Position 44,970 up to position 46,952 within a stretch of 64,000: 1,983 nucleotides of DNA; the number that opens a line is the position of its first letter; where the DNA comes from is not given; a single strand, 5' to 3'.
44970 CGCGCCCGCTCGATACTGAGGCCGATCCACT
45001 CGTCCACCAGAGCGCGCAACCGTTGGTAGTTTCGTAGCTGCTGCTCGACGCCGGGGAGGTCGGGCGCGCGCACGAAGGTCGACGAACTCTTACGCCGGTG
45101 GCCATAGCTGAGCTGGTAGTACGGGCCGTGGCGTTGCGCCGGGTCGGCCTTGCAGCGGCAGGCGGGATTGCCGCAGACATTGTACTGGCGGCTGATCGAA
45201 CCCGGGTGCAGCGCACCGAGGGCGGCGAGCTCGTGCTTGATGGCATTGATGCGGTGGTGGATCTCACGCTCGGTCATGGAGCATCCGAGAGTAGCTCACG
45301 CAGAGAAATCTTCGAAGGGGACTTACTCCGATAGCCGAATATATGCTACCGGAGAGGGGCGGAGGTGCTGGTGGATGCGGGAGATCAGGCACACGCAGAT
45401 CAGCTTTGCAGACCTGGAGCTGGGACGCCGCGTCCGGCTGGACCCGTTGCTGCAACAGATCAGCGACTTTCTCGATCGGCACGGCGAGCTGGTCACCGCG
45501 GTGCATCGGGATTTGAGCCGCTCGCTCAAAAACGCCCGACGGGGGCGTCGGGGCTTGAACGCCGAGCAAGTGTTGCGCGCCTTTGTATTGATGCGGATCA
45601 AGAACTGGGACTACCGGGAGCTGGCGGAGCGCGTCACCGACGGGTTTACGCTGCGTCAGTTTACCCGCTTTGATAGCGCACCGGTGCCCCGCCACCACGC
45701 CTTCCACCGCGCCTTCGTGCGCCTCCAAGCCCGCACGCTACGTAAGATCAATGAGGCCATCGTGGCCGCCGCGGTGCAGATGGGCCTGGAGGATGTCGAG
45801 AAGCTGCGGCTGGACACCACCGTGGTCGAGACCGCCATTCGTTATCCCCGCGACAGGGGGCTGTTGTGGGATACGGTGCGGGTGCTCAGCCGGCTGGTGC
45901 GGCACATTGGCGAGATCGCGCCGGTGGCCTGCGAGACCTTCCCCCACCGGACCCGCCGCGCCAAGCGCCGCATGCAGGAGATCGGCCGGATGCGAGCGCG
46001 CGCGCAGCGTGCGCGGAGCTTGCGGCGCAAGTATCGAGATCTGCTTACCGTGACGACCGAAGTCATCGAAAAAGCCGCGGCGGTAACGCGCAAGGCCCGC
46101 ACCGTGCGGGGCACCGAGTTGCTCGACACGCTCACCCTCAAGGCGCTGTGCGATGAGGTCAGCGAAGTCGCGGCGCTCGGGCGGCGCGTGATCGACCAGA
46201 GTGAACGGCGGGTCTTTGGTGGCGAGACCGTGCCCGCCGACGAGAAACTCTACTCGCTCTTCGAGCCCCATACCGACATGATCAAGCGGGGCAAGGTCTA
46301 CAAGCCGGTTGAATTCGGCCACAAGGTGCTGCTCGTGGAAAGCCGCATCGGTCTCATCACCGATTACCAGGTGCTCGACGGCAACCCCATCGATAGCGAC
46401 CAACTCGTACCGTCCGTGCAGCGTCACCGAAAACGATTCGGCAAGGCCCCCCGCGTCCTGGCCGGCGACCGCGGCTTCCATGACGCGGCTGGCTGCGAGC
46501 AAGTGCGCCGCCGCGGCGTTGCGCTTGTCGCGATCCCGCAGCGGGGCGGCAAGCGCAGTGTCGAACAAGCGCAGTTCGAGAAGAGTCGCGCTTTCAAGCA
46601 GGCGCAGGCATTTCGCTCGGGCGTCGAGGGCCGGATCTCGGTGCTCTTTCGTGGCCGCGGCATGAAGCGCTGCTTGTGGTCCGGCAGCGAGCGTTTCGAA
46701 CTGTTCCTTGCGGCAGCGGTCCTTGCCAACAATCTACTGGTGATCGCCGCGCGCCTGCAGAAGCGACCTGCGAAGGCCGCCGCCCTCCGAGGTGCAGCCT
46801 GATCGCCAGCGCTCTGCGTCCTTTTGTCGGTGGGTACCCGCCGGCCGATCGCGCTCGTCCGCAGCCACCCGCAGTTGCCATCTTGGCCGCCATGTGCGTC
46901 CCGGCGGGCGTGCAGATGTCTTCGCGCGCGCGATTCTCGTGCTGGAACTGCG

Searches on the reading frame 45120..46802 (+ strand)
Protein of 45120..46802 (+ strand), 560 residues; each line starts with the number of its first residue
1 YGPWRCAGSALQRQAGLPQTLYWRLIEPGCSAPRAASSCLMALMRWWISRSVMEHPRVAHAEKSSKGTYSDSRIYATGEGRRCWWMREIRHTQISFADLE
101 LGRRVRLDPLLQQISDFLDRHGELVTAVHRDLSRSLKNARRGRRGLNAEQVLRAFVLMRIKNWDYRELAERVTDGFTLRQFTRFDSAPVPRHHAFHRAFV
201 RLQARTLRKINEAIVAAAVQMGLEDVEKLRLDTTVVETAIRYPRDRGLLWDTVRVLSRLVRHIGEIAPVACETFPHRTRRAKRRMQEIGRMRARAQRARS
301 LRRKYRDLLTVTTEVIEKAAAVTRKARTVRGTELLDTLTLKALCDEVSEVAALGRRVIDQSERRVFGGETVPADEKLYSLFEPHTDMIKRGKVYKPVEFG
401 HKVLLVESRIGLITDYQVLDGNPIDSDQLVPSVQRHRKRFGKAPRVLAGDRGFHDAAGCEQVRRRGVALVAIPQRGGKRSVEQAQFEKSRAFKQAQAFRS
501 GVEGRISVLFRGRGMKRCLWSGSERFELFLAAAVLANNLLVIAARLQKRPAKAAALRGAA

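Call 13: search_protein_families(library=pfam, proteins=[window:45120-46802:+], max_evalue=0.01)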
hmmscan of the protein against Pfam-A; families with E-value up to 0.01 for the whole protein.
window:45120-46802:+ (560 aa): 2 families
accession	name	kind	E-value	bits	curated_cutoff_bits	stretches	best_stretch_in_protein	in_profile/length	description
PF05598.16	DUF772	-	3.6e-07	30.5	23.1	1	142-212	1-72/74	Transposase domain (DUF772)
PF01609.27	DDE_Tnp_1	-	0.00042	20.6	23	1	401-539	37-200/200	Transposase DDE domain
